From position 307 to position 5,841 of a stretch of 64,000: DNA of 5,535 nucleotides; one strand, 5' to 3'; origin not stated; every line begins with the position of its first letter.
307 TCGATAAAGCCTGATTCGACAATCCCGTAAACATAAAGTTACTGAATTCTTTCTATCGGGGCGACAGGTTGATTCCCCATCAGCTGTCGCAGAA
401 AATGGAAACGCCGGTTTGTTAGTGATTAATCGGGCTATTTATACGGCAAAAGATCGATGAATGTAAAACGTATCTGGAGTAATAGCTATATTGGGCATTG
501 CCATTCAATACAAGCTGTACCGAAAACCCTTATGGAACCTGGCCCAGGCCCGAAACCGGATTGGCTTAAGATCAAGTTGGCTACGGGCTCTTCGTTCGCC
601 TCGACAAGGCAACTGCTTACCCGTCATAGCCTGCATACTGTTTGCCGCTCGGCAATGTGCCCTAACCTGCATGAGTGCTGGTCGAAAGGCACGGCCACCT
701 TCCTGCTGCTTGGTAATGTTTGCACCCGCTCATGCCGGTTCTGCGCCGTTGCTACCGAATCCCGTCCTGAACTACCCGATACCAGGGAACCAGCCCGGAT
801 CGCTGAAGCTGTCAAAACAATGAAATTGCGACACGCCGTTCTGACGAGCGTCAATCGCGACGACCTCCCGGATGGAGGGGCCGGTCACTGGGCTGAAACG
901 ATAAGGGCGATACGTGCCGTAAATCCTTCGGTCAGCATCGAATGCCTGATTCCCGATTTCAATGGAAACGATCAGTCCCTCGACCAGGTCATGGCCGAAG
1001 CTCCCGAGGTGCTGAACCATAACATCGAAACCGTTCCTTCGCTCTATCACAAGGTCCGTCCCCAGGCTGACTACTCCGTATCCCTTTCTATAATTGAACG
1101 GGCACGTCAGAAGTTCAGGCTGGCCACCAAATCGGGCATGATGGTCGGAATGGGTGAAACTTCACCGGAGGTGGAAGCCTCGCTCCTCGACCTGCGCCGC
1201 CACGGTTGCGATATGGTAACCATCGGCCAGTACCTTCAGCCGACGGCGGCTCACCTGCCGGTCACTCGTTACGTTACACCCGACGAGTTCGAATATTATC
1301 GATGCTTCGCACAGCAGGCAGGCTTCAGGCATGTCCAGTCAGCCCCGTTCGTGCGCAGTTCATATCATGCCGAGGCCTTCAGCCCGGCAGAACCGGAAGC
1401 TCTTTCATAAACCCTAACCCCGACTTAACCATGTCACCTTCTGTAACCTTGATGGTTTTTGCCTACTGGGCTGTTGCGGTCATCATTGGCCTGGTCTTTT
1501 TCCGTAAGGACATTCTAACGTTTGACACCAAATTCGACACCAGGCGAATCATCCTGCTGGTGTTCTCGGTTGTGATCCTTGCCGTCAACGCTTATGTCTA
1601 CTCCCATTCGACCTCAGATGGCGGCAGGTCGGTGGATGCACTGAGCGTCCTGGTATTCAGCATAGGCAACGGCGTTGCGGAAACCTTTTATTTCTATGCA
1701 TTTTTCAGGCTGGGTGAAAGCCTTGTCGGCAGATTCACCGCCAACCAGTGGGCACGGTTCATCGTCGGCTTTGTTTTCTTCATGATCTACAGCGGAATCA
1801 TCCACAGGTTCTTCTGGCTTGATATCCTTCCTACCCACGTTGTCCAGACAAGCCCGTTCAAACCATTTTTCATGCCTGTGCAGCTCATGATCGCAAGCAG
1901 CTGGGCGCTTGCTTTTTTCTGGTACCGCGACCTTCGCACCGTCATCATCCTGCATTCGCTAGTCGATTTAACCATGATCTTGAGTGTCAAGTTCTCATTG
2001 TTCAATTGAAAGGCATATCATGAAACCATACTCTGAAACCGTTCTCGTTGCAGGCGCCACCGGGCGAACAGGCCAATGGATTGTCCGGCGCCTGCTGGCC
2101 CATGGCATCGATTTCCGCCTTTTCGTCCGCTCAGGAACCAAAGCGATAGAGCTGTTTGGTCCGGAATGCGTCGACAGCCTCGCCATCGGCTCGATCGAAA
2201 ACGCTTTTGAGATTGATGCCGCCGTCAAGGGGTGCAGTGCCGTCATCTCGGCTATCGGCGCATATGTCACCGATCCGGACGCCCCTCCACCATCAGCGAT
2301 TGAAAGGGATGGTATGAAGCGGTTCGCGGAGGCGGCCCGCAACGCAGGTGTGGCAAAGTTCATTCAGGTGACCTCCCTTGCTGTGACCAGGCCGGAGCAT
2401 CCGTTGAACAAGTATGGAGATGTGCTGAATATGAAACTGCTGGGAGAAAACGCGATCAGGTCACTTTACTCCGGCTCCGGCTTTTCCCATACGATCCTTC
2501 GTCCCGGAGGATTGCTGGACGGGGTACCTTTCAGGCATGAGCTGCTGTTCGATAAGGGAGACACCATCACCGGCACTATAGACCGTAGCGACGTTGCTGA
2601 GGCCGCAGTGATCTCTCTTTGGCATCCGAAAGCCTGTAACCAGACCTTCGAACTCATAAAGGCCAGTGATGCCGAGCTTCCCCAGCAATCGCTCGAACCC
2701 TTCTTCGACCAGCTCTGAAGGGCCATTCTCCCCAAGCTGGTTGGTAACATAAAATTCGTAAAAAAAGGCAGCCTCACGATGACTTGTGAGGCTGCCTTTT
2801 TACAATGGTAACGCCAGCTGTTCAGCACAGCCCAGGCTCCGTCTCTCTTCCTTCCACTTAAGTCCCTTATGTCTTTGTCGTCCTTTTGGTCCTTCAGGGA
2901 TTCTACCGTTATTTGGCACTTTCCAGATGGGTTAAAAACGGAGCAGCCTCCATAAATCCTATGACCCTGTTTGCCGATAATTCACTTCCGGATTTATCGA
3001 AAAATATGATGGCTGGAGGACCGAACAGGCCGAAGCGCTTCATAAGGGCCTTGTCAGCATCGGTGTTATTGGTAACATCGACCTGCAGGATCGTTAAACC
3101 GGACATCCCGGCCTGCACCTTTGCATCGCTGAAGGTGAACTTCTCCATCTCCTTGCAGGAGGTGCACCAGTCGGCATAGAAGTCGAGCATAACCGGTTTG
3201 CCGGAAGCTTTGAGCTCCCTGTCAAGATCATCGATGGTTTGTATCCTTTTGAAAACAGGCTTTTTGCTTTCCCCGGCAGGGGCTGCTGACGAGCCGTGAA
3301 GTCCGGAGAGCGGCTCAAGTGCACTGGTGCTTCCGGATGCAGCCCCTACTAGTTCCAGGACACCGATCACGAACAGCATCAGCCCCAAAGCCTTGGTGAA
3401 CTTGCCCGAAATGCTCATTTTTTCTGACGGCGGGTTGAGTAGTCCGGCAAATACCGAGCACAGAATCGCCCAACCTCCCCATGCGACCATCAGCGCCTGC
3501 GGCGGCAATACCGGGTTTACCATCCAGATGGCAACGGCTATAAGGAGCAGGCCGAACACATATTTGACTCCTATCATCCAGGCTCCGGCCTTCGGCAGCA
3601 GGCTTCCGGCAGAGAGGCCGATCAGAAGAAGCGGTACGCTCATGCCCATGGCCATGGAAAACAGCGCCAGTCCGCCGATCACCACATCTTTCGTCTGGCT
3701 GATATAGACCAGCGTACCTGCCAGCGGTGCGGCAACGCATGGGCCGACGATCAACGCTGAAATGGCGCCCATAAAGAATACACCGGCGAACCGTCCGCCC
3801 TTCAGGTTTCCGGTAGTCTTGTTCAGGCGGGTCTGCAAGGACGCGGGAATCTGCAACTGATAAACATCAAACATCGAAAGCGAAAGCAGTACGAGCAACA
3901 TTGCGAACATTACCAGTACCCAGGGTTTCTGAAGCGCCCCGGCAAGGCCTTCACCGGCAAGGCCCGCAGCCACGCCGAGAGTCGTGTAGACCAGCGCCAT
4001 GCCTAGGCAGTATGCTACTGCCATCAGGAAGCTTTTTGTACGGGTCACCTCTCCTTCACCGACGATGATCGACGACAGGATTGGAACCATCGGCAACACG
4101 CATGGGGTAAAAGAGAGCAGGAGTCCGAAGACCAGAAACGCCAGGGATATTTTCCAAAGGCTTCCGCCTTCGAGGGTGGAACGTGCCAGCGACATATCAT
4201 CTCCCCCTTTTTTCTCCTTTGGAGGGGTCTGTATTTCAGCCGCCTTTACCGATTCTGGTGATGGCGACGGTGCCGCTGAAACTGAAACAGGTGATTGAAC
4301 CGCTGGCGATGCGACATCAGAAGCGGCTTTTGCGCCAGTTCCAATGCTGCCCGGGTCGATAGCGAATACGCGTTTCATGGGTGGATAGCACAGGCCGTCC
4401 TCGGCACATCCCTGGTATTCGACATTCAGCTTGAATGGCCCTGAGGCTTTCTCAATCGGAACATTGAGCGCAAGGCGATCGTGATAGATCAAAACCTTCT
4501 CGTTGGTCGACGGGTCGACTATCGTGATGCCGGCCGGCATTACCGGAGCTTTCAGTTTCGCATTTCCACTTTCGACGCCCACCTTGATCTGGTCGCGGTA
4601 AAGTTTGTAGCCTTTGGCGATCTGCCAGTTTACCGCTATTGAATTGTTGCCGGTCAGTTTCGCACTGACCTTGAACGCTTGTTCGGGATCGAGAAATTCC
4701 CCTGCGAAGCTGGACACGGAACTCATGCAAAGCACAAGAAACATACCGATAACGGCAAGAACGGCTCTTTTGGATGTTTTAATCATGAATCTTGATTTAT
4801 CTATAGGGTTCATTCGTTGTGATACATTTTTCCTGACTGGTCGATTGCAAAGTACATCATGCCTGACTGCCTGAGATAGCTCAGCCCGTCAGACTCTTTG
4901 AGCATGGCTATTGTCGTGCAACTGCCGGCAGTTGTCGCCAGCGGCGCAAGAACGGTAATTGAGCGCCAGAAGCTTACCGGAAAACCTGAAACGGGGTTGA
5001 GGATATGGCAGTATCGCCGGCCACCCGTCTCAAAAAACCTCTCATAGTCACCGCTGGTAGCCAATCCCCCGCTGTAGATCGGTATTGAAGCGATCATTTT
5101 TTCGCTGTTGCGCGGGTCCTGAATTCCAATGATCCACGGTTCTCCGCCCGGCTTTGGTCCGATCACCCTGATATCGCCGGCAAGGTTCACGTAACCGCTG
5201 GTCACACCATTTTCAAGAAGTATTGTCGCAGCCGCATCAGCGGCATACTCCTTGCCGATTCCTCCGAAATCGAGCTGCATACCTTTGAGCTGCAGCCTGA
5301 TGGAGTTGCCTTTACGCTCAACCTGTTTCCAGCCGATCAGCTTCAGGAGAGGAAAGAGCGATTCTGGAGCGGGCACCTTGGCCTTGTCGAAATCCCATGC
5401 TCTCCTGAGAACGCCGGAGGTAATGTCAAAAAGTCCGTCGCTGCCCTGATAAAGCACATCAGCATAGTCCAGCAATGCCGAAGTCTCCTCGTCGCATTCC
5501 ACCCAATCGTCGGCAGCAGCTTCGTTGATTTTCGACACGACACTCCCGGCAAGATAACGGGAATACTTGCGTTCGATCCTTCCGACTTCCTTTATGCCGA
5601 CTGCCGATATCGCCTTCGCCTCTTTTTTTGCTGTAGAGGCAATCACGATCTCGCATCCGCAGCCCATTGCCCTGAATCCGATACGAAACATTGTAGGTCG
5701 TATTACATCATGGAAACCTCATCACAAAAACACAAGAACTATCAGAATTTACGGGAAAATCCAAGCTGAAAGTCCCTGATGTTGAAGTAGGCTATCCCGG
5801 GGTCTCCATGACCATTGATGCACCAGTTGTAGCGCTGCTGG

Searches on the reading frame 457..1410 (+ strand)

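Call 44: search_protein_families(library=pfam, proteins=[window:457-1410:+], max_evalue=0.001)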
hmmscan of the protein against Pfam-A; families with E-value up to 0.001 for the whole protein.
window:457-1410:+ (317 aa): 2 families
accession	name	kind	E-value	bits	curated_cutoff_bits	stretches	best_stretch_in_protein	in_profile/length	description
PF04055.27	Radical_SAM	-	7.4e-17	62.5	29.5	1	85-243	3-163/166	Radical SAM superfamily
PF16881.10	LIAS_N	-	0.0004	21.3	27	1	34-68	62-96/96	N-terminal domain of lipoyl synthase of Radical_SAM family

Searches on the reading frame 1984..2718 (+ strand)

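Call 44: search_protein_families(library=pfam, proteins=[window:1984-2718:+], max_evalue=0.001)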
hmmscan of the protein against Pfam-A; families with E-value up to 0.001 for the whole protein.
window:1984-2718:+ (244 aa): 3 families
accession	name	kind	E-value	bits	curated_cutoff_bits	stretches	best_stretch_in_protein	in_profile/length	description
PF13460.12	NAD_binding_10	-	6.6e-29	101.5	27.2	1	24-212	1-181/184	NAD(P)H-binding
PF05368.20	NmrA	-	1.1e-10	42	27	1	18-175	3-151/298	NmrA-like family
PF01370.27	Epimerase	-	2.2e-07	31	20.9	1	20-139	1-123/240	NAD dependent epimerase/dehydratase family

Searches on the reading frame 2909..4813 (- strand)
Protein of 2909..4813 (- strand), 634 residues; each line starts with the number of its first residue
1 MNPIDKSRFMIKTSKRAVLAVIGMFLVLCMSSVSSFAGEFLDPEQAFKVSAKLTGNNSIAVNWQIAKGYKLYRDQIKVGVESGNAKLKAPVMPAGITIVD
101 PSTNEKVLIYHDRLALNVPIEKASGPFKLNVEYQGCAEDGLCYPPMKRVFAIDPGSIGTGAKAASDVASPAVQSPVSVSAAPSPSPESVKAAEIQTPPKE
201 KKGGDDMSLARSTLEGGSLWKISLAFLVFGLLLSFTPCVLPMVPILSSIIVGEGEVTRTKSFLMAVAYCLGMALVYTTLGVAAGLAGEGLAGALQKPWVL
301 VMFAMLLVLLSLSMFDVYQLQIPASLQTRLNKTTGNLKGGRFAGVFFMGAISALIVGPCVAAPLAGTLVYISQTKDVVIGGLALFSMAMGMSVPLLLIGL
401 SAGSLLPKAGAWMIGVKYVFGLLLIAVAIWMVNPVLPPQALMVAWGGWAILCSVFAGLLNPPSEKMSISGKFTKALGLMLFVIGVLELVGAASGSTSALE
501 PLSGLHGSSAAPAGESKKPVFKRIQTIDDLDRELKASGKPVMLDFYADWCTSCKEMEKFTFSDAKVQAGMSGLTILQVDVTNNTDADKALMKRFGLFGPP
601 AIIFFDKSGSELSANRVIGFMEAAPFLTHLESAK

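Call 44: search_protein_families(library=pfam, proteins=[window:2909-4813:-], max_evalue=0.001)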
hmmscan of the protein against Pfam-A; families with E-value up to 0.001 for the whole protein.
window:2909-4813:- (634 aa): 6 families
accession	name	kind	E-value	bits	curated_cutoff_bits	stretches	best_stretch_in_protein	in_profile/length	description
PF02683.22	DsbD_TM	-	3.2e-93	311.5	27.1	1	220-436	2-219/219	Cytochrome C biogenesis protein transmembrane domain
PF11412.14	DsbD_N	-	3.7e-30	104.8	25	1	39-153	3-118/119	Thiol:disulfide interchange protein DsbD, N-terminal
PF13899.12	Thioredoxin_7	-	8.4e-12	45.5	27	1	532-606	11-82/83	Thioredoxin-like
PF13098.12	Thioredoxin_2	-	1.8e-11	44.7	27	1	535-628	2-102/104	Thioredoxin-like domain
PF00085.26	Thioredoxin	-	3e-10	40.5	23.5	1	528-609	8-83/103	Thioredoxin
PF13386.12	DsbD_2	-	4.2e-09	37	24.9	1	226-430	2-199/199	Cytochrome C biogenesis protein transmembrane region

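Call 96: search_protein_families(library=ncbifam, proteins=[window:2909-4813:-], max_evalue=0.00001)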
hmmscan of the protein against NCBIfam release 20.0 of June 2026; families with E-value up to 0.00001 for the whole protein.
window:2909-4813:- (634 aa): 5 families
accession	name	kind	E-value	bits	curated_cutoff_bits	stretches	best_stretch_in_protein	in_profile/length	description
NF001419.0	PRK00293.1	subfamily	2.6e-175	584.3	330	1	27-633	11-572/574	protein-disulfide reductase DsbD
NF045694.1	seleno_TsoB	exception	1.1e-65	221.8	805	1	208-633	170-571/572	rhodanese/DsbD fusion-like selenoprotein TsoB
TIGR01068.1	thioredoxin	equivalog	1.2e-09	38.2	96.8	1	529-631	5-98/101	thioredoxin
TIGR01126.1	pdi_dom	equivalog_domain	1.5e-07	31.6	107.2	1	528-610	4-83/105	protein disulfide-isomerase domain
NF008229.0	PRK10996.1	equivalog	1.7e-07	31.1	125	1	526-631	41-136/141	thioredoxin TrxC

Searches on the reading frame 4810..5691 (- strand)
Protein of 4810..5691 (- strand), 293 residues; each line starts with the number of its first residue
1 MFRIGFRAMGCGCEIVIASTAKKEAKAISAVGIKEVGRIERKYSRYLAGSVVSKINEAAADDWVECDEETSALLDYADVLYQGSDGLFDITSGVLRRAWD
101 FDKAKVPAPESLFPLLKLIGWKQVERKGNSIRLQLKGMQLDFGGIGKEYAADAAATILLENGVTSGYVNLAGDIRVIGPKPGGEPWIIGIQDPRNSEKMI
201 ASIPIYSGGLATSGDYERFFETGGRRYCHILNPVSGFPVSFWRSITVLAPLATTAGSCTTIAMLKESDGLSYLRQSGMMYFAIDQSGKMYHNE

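Call 44: search_protein_families(library=pfam, proteins=[window:4810-5691:-], max_evalue=0.001)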
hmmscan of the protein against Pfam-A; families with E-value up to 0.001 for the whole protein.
window:4810-5691:- (293 aa): 1 family
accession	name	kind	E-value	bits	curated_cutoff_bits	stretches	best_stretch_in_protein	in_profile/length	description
PF02424.20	ApbE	-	1.4e-70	238.3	25.6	1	9-276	1-258/266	ApbE family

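Call 96: search_protein_families(library=ncbifam, proteins=[window:4810-5691:-], max_evalue=0.00001)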
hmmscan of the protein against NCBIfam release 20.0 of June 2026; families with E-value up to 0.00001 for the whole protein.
window:4810-5691:- (293 aa): 1 family
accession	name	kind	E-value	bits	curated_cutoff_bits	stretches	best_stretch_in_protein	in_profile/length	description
NF007774.0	PRK10461.1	equivalog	7.4e-26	90.8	498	1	7-290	40-334/351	FAD:protein FMN transferase ApbE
